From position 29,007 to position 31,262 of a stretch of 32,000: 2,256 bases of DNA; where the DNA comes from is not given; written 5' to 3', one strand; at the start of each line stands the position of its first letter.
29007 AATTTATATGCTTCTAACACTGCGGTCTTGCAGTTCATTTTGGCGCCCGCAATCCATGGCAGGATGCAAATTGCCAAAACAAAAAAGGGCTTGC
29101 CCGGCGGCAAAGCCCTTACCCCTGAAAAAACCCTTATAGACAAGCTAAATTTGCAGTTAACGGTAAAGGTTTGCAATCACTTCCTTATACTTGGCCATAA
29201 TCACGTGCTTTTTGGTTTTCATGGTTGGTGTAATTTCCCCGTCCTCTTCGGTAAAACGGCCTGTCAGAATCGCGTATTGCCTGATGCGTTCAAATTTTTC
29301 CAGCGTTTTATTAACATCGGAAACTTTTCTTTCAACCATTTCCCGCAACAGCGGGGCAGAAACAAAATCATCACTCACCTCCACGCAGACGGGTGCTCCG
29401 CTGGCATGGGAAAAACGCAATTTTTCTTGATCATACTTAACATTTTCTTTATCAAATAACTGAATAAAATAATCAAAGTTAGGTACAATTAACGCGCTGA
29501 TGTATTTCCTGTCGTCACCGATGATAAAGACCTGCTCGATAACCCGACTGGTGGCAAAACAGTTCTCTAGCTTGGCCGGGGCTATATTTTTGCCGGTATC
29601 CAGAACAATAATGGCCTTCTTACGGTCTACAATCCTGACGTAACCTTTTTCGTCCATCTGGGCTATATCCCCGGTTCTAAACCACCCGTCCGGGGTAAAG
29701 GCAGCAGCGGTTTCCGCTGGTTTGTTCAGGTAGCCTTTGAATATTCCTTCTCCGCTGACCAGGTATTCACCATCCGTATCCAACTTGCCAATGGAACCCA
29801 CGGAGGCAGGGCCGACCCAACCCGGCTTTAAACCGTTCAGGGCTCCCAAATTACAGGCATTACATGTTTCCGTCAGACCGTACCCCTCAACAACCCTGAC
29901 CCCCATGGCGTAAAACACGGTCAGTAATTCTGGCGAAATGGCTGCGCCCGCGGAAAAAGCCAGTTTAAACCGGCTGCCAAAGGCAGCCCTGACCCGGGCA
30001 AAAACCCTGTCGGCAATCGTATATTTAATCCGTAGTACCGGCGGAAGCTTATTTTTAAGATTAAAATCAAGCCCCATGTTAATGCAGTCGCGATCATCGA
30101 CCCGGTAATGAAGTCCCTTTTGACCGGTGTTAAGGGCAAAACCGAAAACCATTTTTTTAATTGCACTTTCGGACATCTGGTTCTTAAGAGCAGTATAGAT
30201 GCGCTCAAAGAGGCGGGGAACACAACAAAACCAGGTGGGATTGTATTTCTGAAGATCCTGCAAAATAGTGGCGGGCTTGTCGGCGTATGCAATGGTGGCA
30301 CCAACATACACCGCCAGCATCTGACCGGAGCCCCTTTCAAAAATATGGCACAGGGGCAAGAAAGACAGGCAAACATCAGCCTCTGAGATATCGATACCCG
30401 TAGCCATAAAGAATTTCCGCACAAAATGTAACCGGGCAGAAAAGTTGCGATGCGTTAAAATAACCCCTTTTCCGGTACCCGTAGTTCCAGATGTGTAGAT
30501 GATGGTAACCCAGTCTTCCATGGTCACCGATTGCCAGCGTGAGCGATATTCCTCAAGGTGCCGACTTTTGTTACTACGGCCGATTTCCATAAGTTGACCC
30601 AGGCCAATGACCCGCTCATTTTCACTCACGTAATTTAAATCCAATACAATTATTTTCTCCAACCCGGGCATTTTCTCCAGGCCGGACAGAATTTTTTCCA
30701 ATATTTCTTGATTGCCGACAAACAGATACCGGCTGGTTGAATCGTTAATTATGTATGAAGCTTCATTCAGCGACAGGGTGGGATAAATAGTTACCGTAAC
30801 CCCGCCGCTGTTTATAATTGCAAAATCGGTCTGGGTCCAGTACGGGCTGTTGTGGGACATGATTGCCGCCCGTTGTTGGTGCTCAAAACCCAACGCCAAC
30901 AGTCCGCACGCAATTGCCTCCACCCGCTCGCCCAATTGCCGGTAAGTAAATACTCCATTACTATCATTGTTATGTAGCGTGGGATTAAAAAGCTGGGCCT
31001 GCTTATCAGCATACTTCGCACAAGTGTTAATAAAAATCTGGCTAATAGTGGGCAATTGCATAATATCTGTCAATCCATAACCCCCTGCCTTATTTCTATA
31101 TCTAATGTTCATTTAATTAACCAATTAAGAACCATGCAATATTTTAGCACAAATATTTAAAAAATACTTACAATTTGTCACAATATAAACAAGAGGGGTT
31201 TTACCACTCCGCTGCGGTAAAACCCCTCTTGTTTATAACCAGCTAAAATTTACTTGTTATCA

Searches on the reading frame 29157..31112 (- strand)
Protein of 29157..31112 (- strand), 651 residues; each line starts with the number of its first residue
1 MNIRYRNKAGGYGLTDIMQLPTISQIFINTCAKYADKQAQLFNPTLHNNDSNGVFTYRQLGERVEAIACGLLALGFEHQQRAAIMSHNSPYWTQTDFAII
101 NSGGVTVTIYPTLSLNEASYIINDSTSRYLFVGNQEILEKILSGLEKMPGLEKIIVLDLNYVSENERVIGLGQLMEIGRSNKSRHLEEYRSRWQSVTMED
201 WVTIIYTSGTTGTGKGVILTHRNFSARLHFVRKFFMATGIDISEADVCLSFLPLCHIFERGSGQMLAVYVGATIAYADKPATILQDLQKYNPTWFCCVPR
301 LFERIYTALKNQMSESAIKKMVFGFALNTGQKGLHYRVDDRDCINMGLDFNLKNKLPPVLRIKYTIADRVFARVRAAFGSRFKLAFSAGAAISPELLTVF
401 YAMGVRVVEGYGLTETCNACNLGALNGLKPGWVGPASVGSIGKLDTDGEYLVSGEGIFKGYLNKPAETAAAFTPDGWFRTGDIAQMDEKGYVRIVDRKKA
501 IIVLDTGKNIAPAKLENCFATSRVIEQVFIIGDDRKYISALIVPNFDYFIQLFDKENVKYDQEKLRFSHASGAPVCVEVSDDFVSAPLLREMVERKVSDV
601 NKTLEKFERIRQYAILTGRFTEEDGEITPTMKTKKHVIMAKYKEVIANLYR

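Call 73: find_encoding_contigs(protein=window:29157-31112:-, flank=10000, max_places=1)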
Protein window:29157-31112:- (651 aa): 2 contigs read that carry it; 1 place shown.
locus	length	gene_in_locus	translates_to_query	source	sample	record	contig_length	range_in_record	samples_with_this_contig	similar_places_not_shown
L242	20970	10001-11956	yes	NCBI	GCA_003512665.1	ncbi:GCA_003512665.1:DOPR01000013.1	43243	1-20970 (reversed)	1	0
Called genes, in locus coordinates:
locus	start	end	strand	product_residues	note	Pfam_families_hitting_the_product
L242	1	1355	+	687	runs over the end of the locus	PF01751:Toprim, PF01131:Topoisom_bac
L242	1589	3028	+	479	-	PF00270:DEAD, PF00271:Helicase_C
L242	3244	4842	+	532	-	PF00672:HAMP, PF00015:MCPsignal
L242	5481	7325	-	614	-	PF02743:dCache_1, PF00672:HAMP, PF00015:MCPsignal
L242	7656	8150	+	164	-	PF01047:MarR, PF12802:MarR_2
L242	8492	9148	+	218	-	PF13620:CarboxypepD_reg (faint)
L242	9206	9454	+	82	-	PF00462:Glutaredoxin, PF02798:GST_N (weak), PF13417:GST_N_3 (weak), PF13409:GST_N_2 (weak)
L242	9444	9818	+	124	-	PF08271:Zn_Ribbon_TF (faint), PF21344:Zn_ribbon_LysW (weak), PF02943:FeThRed_B (weak)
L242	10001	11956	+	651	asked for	PF00501:AMP-binding, PF23562:AMP-binding_C_3 (weak)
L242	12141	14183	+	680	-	PF00912:Transgly, PF00905:Transpeptidase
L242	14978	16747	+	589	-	PF05496:RuvB_N (faint), PF13177:DNA_pol3_delta2, PF13401:AAA_22 (weak), PF13604:AAA_30 (faint), PF00004:AAA, PF22608:DNAX_ATPase_lid, PF12169:DNA_pol3_gamma3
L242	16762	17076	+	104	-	PF02575:YbaB_DNA_bd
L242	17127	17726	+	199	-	PF21176:RecR_HhH, PF02132:RecR_ZnF, PF01751:Toprim, PF13662:Toprim_4, PF21175:RecR_C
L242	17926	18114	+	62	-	-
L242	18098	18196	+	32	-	PF07441:BofA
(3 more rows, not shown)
